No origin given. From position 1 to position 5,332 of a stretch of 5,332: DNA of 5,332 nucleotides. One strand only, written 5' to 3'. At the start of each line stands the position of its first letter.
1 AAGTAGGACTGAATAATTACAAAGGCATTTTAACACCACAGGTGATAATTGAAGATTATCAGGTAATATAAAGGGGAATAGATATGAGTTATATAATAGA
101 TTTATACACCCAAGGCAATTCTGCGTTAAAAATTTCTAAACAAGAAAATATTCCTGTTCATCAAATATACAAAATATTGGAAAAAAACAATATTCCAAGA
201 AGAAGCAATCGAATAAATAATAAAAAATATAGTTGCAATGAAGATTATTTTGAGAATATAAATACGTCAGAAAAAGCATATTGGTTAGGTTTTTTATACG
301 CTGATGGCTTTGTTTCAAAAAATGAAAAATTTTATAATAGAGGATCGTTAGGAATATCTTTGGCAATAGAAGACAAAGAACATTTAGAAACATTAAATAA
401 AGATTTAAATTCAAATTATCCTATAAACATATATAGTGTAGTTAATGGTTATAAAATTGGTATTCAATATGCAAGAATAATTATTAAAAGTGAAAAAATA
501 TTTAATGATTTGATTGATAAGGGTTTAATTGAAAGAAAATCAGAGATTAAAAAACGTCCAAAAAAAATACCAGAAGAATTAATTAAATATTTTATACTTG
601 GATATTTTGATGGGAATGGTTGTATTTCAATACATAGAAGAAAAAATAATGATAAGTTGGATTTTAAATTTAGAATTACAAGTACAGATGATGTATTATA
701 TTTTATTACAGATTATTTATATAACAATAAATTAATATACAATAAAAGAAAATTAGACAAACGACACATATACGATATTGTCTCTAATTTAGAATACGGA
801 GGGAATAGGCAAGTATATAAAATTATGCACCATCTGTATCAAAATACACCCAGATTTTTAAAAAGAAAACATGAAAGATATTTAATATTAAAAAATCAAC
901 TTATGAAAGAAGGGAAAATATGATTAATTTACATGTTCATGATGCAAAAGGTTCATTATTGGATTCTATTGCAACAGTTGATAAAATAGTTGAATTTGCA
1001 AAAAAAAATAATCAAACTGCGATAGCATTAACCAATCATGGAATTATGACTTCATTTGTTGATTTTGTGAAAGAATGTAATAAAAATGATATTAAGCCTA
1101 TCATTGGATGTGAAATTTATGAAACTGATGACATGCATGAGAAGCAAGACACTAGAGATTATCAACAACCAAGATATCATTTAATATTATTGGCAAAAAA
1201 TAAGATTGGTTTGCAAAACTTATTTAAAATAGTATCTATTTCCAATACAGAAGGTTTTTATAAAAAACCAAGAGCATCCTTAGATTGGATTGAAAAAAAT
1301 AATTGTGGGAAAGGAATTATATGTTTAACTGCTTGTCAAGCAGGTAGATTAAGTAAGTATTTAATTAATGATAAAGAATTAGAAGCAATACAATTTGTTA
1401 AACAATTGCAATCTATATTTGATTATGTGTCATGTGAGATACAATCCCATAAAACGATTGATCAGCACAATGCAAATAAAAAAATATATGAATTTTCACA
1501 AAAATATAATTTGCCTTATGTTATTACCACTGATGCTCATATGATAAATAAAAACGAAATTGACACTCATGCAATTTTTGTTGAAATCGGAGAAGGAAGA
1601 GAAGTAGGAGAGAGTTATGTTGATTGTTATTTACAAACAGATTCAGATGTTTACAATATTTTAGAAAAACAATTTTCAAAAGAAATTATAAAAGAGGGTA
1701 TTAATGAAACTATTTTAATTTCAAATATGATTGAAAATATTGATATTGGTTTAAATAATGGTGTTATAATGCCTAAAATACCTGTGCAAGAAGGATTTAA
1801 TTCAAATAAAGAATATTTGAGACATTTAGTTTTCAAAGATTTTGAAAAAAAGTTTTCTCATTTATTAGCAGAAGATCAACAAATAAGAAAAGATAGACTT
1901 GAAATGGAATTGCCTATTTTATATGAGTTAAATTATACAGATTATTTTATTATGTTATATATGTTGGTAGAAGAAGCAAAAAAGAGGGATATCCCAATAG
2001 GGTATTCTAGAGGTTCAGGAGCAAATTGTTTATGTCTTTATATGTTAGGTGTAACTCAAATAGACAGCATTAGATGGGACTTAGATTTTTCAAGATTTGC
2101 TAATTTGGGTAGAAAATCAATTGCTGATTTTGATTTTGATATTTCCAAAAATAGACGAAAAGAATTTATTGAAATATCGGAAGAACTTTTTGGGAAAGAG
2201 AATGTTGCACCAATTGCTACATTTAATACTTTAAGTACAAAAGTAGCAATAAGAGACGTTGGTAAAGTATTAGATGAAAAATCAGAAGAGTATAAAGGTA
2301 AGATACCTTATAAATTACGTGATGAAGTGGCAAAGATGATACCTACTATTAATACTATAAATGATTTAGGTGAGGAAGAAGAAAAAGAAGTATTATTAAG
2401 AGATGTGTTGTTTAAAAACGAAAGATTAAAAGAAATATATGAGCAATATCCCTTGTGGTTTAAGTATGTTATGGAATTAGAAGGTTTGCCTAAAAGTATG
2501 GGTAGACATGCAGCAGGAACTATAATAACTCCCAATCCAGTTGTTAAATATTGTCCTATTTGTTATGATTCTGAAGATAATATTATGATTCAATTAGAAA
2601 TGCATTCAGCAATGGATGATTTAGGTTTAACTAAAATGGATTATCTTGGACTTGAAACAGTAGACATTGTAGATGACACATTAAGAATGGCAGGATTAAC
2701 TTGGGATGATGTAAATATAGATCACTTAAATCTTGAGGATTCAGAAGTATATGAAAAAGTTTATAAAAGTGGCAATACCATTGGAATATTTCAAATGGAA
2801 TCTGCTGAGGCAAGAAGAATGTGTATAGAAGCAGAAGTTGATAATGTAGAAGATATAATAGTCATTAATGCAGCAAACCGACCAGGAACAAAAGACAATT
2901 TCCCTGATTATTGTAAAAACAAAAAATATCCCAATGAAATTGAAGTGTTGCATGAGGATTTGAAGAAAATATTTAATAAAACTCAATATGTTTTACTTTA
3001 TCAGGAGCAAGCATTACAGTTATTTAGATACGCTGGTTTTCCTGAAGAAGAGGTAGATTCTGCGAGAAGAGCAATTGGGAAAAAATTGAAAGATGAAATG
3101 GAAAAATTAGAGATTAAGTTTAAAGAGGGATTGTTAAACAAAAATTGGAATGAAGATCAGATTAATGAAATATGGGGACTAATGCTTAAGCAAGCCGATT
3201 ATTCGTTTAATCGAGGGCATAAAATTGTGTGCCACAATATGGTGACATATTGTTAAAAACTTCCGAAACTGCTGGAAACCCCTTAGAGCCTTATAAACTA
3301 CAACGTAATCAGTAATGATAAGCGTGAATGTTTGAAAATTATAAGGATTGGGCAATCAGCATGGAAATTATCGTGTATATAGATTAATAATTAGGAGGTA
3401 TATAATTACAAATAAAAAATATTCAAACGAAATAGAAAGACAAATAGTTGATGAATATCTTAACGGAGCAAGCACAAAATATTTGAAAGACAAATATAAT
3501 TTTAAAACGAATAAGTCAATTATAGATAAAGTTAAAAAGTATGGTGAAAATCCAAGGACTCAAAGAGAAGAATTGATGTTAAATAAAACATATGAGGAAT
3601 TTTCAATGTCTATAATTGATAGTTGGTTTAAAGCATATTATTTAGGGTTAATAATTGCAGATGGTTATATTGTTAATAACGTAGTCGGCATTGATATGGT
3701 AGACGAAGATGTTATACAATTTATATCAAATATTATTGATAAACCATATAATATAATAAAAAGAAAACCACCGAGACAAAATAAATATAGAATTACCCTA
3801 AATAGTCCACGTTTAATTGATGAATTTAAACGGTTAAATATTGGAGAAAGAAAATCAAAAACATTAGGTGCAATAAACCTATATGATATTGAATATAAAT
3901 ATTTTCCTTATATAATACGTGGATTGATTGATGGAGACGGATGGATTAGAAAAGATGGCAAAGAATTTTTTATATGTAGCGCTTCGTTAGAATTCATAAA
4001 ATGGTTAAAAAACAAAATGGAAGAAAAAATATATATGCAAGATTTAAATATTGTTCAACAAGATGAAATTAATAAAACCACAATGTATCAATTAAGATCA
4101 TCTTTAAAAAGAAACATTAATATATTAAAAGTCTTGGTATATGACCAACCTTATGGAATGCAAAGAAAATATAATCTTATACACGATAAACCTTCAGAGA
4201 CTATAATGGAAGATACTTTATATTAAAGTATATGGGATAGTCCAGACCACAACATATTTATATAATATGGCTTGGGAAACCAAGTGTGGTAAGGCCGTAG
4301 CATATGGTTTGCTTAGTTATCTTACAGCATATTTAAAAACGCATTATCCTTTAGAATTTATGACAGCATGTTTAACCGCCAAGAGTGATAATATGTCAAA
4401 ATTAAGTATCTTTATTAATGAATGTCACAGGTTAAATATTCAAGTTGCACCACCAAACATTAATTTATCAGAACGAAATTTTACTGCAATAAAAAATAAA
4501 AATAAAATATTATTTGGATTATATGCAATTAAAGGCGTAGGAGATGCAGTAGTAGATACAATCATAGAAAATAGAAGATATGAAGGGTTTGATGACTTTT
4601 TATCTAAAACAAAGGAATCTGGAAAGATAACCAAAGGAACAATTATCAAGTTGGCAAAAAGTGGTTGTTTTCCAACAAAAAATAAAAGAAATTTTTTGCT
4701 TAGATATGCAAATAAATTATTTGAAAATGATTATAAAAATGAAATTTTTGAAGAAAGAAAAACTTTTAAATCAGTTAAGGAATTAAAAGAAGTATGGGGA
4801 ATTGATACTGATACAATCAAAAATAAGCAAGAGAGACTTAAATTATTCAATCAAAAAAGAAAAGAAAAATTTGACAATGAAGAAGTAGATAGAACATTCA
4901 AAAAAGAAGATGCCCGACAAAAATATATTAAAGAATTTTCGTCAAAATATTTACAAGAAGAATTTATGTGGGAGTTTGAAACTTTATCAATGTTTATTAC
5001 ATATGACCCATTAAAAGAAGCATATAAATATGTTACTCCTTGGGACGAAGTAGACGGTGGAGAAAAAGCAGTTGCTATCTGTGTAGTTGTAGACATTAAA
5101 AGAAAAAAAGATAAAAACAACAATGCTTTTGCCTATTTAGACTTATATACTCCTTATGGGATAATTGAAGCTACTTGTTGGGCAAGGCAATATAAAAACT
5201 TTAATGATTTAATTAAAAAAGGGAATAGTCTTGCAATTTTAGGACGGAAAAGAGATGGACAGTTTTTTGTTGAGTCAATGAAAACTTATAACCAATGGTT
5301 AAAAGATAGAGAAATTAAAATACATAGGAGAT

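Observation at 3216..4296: Group I intron splits a dnaE-type replicative polymerase inside the FNKSH motif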

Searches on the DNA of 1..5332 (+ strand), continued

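Call 83: search_with_rna_model(model_id=R1, sources=[window, L045, L046, L044, L004, L006, L005, L015, L043, L001, L002, L020, L003, L007, L009, L012, L014, L016, L047, L048, L049, L050, L051, L052, L053, L054, L055, L056, L057, L058, L059, L060, L061, L062, L063, L064, L065, L066, L067, L068, L069, L070, L071, L072, L073, L074, L075, L076, L077, L078, L079, L080, L081], max_evalue=0.01, make_alignment=true, show_alignments=1)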
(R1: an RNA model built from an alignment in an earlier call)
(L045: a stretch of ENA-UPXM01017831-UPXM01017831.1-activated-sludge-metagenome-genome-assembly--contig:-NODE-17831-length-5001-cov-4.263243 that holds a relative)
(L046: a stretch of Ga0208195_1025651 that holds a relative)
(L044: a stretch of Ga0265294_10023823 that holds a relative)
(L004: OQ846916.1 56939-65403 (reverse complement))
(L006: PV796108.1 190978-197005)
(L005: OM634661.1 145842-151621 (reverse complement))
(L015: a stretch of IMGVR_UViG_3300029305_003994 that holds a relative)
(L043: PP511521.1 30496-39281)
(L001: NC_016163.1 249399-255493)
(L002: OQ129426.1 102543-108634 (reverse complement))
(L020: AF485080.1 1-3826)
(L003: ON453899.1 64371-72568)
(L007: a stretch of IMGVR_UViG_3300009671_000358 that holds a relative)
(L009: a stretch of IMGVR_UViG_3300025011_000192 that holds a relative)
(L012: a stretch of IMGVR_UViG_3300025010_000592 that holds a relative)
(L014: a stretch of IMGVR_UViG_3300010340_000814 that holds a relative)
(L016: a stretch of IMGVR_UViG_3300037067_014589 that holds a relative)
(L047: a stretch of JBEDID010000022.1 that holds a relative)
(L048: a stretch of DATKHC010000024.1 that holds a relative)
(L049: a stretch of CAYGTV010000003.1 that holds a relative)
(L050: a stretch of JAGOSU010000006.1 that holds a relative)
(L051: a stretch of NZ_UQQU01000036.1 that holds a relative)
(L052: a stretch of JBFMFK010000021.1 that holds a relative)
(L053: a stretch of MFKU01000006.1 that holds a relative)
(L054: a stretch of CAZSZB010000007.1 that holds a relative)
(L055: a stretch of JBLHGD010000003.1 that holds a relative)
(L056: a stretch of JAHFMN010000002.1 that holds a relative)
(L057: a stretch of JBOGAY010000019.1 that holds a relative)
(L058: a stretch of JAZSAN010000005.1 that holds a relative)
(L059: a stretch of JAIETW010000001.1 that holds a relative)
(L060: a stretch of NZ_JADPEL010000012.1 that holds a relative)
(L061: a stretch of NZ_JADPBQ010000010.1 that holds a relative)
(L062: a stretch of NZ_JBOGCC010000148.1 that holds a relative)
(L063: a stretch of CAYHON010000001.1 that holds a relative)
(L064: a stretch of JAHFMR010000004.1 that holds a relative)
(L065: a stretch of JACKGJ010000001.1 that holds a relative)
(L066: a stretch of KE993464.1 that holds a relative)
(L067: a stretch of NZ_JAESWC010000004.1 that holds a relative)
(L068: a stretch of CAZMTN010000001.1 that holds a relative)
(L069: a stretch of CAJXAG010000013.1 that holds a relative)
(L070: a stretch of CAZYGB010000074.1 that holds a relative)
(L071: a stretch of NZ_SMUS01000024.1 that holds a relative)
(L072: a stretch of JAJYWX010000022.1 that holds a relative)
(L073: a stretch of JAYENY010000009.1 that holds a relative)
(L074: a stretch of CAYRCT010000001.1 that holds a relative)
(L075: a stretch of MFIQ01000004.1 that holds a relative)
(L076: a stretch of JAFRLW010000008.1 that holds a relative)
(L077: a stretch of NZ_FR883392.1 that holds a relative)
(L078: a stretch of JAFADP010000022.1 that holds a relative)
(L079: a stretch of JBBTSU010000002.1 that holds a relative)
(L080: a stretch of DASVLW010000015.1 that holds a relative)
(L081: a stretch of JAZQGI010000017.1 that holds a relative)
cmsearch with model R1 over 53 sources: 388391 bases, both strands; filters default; matches with E-value up to 0.01: 63.
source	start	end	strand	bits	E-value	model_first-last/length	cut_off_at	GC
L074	6902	7092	-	148.7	1.2e-33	1-201/201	no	0.37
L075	5361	5546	-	146.4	4.3e-33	1-201/201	no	0.41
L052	1098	1289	+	146.1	5.2e-33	1-201/201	no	0.36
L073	6543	6747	+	146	5.5e-33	1-201/201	no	0.39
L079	7757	7946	+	145.1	8.8e-33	1-201/201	no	0.45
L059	4040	4229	-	141.7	6.1e-32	1-201/201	no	0.45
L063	4975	5176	+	141.1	8.6e-32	1-201/201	no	0.45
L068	2331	2518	+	135.6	1.8e-30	1-201/201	no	0.48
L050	3354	3541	-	133.6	5.6e-30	1-201/201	no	0.48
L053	13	202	+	131.8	1.5e-29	1-201/201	no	0.48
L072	860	1066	-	129.8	4.7e-29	1-201/201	no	0.33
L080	5190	5378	+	124.6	8.7e-28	1-201/201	no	0.5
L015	4650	4797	+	119.4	1.6e-26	1-201/201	no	0.47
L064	1041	1234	-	118.9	2.1e-26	1-201/201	no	0.48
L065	7351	7556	-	117.4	4.6e-26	1-201/201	no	0.43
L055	1951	2164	-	116.3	8.8e-26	1-201/201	no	0.43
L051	4330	4600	-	115.6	1.3e-25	1-201/201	no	0.3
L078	710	980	+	115.6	1.3e-25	1-201/201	no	0.3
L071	5628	5898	+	112.5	7.4e-25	1-201/201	no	0.29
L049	5731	5933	-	111.3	1.5e-24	1-201/201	no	0.45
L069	640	845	+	110.1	2.8e-24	1-201/201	no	0.45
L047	2172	2379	-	109.2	4.7e-24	1-201/201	no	0.47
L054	3079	3290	-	107.8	1e-23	1-201/201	no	0.43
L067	1464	1770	-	105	4.8e-23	1-201/201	no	0.29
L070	2200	2338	-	97.4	3.3e-21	1-201/201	no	0.41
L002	2984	3174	+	97.2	3.8e-21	1-201/201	no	0.34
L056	1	165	+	92.6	5e-20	30-201/201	5'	0.48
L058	2600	2827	+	90.6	1.5e-19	1-201/201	no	0.37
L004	3332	3594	+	87.1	1.1e-18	1-201/201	no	0.44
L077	7146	7454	-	84.7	4.2e-18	1-201/201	no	0.29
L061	6049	6251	-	82.9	1.2e-17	1-201/201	no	0.41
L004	6127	6440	+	82.7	1.3e-17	1-201/201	no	0.42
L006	4017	4199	+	80.3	4.7e-17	1-201/201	no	0.43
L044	3967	4145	+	79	9.8e-17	1-201/201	no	0.3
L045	3698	3822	-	77.9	1.8e-16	18-146/201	no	0.33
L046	2523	2647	-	77.9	1.8e-16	18-146/201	no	0.33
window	3270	3394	+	77.9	1.8e-16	18-146/201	no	0.33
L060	5113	5301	+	76.8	3.5e-16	1-201/201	no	0.35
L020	2348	2519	+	72.4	3.9e-15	8-186/201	no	0.31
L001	2987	3154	+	69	2.7e-14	1-201/201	no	0.35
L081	6525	6694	-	64.1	4.2e-13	1-201/201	no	0.41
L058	6238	6407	+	63.5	5.9e-13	1-201/201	no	0.4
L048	7027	7202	+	55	6.5e-11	1-201/201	no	0.4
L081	636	815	-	53.7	1.3e-10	13-156/201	no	0.36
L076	1759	1897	+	51.9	3.7e-10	1-201/201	no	0.36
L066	2442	2554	+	51.4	5e-10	1-201/201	no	0.34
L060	7448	7531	+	50.5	8.2e-10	1-201/201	no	0.27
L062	6765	6845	-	50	1.1e-09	1-201/201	no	0.33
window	4134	4250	+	49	1.8e-09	1-201/201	no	0.32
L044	4848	4964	+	49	1.8e-09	1-201/201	no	0.32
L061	3496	3579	-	48.6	2.4e-09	1-201/201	no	0.26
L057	6600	6680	+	46.1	9.6e-09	1-201/201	no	0.27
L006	2236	2521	+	45.3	1.5e-08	1-201/201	no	0.4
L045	3517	3644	-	45.1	1.7e-08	1-201/201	no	0.3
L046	2342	2469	-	45.1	1.7e-08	1-201/201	no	0.3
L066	1158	1387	+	43.4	4.4e-08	1-201/201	no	0.3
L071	2545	2730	+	42.9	5.8e-08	1-201/201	no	0.4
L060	6595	6750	+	39.9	3e-07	18-113/201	no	0.33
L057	3105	3346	+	33.9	8.6e-06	11-158/201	no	0.38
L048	6485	6560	+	31.6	3.2e-05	1-201/201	no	0.43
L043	3780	3951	+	30.7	5.2e-05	1-201/201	no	0.34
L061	4684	4840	-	30.5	5.8e-05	18-113/201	no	0.33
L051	6668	6808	-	29.5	0.0001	1-201/201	no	0.42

Alignment A4: 63 matches aligned to the model, 576 columns, each read 5' to 3' on its own strand. Consensus structure (alignment columns), stored with it:
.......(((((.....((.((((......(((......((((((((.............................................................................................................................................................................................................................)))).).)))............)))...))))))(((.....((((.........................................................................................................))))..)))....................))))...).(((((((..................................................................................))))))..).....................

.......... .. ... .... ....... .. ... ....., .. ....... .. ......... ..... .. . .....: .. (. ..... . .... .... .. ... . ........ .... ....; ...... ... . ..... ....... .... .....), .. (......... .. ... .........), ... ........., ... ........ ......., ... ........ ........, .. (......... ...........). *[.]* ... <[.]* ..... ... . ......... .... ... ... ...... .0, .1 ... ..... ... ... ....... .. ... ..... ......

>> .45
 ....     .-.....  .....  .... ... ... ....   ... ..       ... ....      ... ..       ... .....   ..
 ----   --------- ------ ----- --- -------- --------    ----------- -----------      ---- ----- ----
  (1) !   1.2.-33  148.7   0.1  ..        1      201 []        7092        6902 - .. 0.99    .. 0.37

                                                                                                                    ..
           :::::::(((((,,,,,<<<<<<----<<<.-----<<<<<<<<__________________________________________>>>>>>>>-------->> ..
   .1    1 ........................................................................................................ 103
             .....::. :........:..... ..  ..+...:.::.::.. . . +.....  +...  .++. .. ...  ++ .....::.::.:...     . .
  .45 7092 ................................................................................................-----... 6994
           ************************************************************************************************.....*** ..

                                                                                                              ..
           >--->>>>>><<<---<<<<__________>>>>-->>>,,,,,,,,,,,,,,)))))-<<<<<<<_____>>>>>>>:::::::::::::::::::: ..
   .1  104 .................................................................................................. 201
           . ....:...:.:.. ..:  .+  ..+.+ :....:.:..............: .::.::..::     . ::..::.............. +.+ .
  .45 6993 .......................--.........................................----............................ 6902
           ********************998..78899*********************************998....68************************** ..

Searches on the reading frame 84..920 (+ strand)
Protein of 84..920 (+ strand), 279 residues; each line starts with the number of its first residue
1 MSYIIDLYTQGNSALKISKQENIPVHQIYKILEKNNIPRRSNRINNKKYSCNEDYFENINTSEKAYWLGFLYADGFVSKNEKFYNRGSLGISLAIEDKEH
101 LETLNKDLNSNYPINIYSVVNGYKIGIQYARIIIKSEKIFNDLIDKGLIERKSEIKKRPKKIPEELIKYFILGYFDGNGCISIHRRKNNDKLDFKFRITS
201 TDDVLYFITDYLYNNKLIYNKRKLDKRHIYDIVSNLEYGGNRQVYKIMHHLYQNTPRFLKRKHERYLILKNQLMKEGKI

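Call 10: search_protein_families(library=pfam, proteins=[window:84-920:+], max_evalue=0.01)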
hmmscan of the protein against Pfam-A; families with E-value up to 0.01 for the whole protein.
window:84-920:+ (279 aa): 4 families
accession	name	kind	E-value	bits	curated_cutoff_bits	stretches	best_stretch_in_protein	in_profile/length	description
PF14528.11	LAGLIDADG_3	-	4.2e-07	30.6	22.5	0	167-224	3-55/82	LAGLIDADG-like domain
PF01978.25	TrmB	-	0.00027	21.2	25.6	0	9-34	20-45/68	Sugar-specific transcriptional regulator TrmB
PF00961.24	LAGLIDADG_1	-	0.00067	21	23.1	1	171-250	1-84/102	LAGLIDADG endonuclease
PF02796.21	HTH_7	-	0.0088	16.6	23.8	0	3-34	13-44/45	Helix-turn-helix domain of resolvase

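Call 55: search_protein_families(library=phrogs, proteins=[window:84-920:+], max_evalue=0.001)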
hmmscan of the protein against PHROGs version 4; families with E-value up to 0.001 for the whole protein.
window:84-920:+ (279 aa): 3 families
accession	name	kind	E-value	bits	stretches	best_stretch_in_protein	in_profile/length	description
phrog_4645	-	DNA, RNA and nucleotide metabolism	1.1e-52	180.1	1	4-266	49-300/308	endonuclease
phrog_5046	-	DNA, RNA and nucleotide metabolism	0.00011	23.4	0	172-203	12-47/161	HNH endonuclease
phrog_1303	-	DNA, RNA and nucleotide metabolism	0.00017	22.4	1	4-47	32-75/184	DNA binding protein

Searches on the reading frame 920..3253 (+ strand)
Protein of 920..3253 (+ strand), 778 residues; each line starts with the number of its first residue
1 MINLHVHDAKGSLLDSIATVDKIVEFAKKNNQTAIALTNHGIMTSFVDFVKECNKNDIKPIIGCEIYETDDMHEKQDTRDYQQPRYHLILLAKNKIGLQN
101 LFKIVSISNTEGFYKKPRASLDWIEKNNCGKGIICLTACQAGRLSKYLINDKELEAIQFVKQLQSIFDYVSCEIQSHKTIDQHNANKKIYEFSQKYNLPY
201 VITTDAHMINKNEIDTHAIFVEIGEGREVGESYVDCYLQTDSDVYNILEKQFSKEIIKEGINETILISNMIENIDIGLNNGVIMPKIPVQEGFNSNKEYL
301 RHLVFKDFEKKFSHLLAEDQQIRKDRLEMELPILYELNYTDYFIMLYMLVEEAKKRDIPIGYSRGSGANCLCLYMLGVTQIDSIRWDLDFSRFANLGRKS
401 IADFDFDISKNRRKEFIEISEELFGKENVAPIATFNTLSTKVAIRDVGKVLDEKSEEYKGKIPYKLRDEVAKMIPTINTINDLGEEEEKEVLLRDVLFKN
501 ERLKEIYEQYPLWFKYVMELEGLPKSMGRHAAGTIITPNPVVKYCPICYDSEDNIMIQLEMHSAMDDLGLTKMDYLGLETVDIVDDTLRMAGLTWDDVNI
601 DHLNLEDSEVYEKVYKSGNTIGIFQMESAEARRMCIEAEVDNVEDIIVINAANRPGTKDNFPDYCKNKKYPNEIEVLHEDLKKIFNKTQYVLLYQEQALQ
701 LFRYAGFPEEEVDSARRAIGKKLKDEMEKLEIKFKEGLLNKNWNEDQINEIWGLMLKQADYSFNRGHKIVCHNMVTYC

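Call 52: find_encoding_contigs(protein=window:920-3253:+, flank=10000, max_places=4)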
Protein window:920-3253:+ (778 aa): no gene with exactly this product is on record in the collection.

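Call 89: search_protein_families(library=ncbifam, proteins=[window:920-3220:+], max_evalue=0.00001)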
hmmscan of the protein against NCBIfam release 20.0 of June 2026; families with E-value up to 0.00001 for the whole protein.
window:920-3220:+ (767 aa): 12 families
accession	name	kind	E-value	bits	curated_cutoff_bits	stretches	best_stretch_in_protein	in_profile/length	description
NF004226.0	PRK05673.1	equivalog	1.8e-169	565.9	1002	1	2-767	7-753/1146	DNA polymerase III subunit alpha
NF005298.0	PRK06826.1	equivalog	2.5e-165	552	1260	1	2-767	6-752/1151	DNA polymerase III subunit alpha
TIGR00594.1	polc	superfamily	7.5e-165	550.6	434.35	1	2-767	2-751/1022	DNA polymerase III subunit alpha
NF005617.0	PRK07374.1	equivalog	2.8e-130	436.2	1653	1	2-767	4-763/1170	DNA polymerase III subunit alpha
NF005377.0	PRK06920.1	equivalog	7.6e-122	408.1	1806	1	9-767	10-730/1108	DNA polymerase III subunit alpha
NF007079.0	PRK09532.1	equivalog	3.9e-109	366.2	1525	1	2-763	4-776/876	DNA polymerase III subunit alpha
NF005516.0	PRK07135.1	equivalog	1.6e-101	341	1084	2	233-767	162-682/974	DNA polymerase III DnaE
NF004550.0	PRK05898.1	equivalog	5.5e-99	332.7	1182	2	249-767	187-678/971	DNA polymerase III subunit alpha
NF005582.0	PRK07279.1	equivalog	3.6e-83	280.2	1279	1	12-767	12-684/1033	DNA polymerase III subunit alpha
NF004225.0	PRK05672.1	subfamily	9e-79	265.7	939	1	12-767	16-740/1047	error-prone DNA polymerase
NF001688.0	PRK00448.1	equivalog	4.5e-38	130.5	873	2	77-383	605-912/1445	PolC-type DNA polymerase III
TIGR01405.1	polC_Gram_pos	equivalog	1.7e-31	108.8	1043.45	2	75-384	369-678/1211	DNA polymerase III subunit alpha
